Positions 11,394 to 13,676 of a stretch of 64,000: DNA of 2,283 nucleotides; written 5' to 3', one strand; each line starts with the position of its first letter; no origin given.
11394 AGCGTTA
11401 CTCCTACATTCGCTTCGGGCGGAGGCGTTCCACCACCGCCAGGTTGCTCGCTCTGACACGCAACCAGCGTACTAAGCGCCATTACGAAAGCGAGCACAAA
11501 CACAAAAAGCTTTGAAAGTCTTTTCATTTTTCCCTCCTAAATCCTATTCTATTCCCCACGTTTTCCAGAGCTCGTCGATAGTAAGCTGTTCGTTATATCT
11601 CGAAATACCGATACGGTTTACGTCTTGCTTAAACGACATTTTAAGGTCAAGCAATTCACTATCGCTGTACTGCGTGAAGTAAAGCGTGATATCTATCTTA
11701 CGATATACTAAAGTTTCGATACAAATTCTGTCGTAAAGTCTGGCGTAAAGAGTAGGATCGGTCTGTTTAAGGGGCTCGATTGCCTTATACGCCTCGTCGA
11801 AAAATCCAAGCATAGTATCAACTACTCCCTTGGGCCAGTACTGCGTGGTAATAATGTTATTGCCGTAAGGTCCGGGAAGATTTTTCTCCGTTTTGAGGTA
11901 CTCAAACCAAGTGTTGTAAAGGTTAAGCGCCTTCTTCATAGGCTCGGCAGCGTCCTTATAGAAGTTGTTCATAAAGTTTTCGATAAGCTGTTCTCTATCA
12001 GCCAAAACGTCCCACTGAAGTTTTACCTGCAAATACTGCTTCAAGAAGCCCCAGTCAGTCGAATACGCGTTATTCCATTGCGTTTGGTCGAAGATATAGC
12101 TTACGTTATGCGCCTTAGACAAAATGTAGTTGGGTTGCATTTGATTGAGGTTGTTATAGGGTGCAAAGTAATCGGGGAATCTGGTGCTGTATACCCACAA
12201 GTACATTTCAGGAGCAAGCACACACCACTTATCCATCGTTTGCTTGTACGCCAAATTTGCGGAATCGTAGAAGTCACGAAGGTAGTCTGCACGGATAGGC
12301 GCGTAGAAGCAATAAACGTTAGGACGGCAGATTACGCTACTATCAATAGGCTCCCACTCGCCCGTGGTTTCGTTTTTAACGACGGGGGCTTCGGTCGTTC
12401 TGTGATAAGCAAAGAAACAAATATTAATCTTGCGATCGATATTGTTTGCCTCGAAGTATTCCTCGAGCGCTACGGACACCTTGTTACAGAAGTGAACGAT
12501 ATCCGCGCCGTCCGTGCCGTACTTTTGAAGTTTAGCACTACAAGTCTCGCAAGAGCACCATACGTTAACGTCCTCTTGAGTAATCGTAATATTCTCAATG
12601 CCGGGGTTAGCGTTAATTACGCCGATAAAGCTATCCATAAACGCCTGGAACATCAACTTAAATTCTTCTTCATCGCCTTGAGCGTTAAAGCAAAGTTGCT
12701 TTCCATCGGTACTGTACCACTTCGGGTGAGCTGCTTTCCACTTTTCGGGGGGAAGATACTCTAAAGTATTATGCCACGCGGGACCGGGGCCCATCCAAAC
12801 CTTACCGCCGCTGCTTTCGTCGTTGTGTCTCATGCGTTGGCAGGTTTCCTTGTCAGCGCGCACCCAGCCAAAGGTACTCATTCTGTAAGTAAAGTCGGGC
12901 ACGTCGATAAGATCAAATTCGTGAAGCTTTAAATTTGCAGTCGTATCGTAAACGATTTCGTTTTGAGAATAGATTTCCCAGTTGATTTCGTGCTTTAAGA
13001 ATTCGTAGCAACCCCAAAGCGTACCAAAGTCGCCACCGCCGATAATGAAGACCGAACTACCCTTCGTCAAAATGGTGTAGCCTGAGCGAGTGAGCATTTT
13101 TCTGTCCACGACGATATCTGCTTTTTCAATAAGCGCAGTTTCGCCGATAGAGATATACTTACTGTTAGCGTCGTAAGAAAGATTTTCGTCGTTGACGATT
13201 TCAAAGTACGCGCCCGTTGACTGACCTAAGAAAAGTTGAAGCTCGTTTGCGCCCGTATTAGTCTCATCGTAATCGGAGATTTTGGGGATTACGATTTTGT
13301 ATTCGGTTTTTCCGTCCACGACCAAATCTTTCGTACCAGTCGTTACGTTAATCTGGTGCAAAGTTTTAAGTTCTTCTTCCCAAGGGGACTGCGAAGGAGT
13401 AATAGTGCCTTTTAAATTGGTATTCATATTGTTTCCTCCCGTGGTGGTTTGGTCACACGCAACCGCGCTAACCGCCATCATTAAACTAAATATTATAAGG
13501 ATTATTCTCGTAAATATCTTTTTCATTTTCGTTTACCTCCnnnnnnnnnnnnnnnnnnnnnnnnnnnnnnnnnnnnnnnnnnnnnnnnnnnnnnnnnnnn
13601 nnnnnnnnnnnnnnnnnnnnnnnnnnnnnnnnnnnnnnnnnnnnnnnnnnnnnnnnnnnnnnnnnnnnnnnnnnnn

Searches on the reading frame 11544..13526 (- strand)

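Call 13: search_protein_families(library=pfam, proteins=[window:11544-13526:-])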
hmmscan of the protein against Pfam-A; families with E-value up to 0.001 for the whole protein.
window:11544-13526:- (660 aa): 2 families
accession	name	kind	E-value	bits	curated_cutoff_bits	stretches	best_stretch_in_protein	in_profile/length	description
PF16126.11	DUF4838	-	2.1e-36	126.1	26.6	1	186-532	2-322/325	Domain of unknown function (DUF4838)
PF03648.19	Glyco_hydro_67N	-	0.00034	21.3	24.3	1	87-176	31-120/120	Glycosyl hydrolase family 67 N-terminus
